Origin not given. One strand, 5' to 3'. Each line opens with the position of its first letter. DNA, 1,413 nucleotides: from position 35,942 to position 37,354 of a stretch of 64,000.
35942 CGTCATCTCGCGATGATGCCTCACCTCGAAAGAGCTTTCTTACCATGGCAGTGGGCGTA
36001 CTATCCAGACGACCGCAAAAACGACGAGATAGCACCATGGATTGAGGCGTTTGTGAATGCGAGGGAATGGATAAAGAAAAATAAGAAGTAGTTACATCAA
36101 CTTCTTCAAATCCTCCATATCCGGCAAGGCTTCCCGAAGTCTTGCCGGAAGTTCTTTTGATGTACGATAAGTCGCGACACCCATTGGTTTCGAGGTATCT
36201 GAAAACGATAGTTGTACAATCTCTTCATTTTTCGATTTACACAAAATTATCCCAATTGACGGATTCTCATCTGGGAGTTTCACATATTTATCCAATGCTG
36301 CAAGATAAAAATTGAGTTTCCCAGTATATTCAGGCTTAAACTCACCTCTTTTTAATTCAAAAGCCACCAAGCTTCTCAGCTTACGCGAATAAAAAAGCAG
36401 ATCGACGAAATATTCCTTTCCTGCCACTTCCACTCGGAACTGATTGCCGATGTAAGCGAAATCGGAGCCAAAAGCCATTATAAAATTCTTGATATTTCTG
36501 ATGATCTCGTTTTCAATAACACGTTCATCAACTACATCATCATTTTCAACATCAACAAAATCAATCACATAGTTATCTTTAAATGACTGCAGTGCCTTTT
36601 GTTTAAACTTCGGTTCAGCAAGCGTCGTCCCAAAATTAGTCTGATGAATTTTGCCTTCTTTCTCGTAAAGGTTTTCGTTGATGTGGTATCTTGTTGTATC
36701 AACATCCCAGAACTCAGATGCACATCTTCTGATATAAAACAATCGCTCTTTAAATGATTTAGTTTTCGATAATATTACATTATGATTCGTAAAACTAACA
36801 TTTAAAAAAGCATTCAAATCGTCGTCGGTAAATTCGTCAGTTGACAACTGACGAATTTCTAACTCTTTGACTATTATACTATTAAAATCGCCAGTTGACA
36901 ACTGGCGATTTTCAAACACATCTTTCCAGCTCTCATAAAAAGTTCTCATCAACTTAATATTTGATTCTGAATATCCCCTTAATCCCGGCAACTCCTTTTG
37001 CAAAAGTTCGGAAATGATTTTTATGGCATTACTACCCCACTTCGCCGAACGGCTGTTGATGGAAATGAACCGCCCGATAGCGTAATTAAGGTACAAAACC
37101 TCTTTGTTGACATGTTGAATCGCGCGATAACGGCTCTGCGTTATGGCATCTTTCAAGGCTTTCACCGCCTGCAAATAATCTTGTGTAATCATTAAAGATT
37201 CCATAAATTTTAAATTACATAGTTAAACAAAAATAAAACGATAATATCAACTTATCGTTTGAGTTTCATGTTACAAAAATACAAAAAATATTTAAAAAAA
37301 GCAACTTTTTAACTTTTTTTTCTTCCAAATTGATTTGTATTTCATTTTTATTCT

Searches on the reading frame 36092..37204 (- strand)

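Call 55: search_protein_families(library=pfam, proteins=[window:36092-37204:-], max_evalue=0.001)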
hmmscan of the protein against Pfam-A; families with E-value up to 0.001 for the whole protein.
window:36092-37204:- (370 aa): 2 families
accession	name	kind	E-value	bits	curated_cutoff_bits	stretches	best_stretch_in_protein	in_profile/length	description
PF06250.17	YhcG_C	-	1.6e-51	174.7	32.5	1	206-361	2-157/157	YhcG PDDEXK nuclease domain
PF17761.7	DUF1016_N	-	2e-24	86.7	32.8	1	17-182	2-137/137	DUF1016 N-terminal domain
